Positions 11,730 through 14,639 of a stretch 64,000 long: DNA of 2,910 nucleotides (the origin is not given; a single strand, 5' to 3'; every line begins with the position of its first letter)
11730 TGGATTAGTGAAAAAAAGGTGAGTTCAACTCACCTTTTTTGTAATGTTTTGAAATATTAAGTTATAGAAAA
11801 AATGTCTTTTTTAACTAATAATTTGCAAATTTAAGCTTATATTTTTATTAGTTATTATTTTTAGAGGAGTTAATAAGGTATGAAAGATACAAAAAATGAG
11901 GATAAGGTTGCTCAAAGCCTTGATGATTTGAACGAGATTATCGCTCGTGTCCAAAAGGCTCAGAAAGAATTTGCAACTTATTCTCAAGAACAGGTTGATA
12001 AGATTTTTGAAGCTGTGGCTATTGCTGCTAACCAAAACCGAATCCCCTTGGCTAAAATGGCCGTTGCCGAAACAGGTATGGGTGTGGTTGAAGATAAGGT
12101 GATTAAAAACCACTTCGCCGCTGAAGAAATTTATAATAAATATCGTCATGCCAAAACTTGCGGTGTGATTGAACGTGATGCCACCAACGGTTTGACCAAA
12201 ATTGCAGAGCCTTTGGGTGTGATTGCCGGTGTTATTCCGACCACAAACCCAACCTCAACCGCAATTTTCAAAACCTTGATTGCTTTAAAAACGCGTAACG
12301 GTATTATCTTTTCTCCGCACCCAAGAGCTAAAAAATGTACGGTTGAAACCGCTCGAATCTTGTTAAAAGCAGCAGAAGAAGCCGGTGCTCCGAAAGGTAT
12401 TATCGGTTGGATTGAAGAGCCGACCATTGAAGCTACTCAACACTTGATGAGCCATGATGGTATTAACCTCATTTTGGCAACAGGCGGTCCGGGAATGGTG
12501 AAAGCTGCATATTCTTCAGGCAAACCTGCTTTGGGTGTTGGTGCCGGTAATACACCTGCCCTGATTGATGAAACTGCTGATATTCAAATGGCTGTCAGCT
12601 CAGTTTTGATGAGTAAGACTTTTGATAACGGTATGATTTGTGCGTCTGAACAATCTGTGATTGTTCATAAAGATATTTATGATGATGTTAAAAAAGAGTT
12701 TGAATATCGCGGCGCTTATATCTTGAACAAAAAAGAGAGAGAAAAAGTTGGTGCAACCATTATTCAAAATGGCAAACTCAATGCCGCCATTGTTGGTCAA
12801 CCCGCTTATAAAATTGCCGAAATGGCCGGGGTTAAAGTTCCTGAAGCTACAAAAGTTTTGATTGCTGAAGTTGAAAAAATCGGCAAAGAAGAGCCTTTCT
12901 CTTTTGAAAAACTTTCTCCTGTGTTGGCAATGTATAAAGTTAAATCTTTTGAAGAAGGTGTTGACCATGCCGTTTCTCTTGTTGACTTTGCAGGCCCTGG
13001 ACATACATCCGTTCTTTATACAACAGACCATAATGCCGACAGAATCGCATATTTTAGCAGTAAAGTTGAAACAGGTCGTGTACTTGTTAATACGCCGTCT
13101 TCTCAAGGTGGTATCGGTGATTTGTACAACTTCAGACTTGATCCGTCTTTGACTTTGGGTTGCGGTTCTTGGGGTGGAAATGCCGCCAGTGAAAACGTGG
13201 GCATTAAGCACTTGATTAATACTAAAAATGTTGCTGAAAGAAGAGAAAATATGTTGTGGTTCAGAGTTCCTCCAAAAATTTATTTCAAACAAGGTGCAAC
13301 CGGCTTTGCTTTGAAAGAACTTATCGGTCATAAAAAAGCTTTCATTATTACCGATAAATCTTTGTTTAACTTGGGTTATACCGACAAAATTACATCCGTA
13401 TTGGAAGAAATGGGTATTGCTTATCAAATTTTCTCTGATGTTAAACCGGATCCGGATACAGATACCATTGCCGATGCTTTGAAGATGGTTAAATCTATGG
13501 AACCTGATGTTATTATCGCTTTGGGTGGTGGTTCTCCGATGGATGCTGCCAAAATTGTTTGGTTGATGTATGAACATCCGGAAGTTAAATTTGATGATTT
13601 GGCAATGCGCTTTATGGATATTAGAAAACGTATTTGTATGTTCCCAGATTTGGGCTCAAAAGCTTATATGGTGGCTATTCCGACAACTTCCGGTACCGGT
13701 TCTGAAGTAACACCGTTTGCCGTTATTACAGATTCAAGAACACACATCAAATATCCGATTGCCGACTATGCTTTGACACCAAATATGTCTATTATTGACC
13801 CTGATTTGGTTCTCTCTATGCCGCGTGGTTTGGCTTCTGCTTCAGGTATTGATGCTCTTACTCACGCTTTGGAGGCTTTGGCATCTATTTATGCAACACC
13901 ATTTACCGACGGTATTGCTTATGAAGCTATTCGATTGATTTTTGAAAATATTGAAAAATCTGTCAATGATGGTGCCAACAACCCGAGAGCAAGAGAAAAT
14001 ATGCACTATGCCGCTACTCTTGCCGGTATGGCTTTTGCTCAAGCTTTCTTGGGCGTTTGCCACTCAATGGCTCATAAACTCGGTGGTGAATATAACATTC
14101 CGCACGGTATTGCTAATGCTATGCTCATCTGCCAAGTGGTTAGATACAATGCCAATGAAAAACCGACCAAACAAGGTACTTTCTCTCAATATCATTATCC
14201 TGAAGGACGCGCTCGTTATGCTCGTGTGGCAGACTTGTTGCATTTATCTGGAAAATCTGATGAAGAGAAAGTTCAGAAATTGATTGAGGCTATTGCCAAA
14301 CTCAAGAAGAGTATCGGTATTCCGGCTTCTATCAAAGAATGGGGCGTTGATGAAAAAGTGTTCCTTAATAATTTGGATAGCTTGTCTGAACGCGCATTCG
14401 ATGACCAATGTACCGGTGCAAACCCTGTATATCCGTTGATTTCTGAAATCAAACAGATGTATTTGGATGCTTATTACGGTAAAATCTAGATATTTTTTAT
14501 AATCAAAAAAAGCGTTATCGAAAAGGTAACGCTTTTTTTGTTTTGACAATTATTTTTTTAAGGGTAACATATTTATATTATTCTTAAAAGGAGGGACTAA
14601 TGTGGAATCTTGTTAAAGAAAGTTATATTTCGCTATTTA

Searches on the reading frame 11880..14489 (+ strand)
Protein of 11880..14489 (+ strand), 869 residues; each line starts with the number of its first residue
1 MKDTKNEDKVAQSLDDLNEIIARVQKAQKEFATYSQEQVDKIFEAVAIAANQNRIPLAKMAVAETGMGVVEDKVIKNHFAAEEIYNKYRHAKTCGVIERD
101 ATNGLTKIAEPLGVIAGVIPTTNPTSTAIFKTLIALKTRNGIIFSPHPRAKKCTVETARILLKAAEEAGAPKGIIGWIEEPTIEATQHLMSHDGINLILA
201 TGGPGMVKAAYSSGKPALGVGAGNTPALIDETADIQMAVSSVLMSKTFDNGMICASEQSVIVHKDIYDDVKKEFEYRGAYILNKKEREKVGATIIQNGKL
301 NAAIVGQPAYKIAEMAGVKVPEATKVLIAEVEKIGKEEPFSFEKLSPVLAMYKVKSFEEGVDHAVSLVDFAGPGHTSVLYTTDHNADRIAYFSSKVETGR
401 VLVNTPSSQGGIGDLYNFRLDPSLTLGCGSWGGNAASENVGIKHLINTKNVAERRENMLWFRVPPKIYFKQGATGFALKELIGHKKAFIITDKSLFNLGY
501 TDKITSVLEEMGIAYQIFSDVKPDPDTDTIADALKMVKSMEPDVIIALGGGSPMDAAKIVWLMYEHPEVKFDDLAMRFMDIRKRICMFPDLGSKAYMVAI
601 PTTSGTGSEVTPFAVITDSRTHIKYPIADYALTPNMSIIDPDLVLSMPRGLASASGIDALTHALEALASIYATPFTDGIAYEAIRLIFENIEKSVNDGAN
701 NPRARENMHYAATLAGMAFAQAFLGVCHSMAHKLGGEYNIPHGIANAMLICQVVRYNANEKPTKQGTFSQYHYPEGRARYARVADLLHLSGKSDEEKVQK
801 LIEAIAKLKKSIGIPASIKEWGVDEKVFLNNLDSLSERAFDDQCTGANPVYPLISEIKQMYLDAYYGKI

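Call 41: search_protein_families(library=ncbifam, proteins=[window:11880-14489:+], max_evalue=1e-10)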
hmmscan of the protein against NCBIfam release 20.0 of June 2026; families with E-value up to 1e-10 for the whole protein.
window:11880-14489:+ (869 aa): 35 families (the best 25 are shown)
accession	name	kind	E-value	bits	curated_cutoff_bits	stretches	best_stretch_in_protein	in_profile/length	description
NF010378.0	PRK13805.1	equivalog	0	1412.3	951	1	5-868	4-867/872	bifunctional acetaldehyde-CoA/alcohol dehydrogenase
TIGR02518.1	EutH_ACDH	equivalog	5.3e-164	546.7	620.1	1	8-453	1-443/488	acetaldehyde dehydrogenase (acetylating)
NF047625.1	AcylSulfactDhSauS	equivalog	4.7e-111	371.9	600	1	17-454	6-443/464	acylating sulfoacetaldehyde dehydrogenase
TIGR02638.1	lactal_redase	equivalog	1.6e-90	303.6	523.15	1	468-861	11-379/379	lactaldehyde reductase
NF007911.0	PRK10624.1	equivalog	3.6e-85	286.2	537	1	468-864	12-381/382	lactaldehyde reductase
NF011927.0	PRK15398.1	subfamily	5.7e-85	285.7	403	1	12-410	33-423/465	aldehyde dehydrogenase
NF041833.1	Fe_ADH_ErcA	equivalog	6.2e-82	275.7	550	1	470-864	14-381/382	alcohol dehydrogenase-like regulatory protein ErcA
NF007363.0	PRK09860.1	equivalog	9.9e-78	261.9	581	1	482-862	29-380/383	L-threonine dehydrogenase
NF053866.1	CholDhdGbsBBac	equivalog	4.9e-70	236.1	550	1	453-864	4-390/392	choline dehydrogenase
NF058672.1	4HyButDHCUPNE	equivalog_domain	3e-63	214.3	500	1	480-860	25-373/378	4-hydroxybutyrate dehydrogenase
NF011998.0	PRK15454.1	equivalog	2.1e-56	191.4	556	1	460-861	23-391/395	ethanolamine utilization ethanol dehydrogenase EutG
TIGR03405.1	Phn_Fe-ADH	equivalog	1.1e-54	185.6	423.7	1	477-772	16-303/355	iron-containing alcohol dehydrogenase PsrA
NF050025.1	SulfAcetaldRedSarD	equivalog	1.4e-53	182.2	700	1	479-843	26-362/385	sulfoacetaldehyde reductase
TIGR04266.1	NDMA_methanol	equivalog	8.3e-25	87.4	625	1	482-820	36-353/420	NDMA-dependent methanol dehydrogenase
TIGR01804.1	BADH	equivalog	2.2e-23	82.5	668.6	1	13-301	33-316/467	betaine-aldehyde dehydrogenase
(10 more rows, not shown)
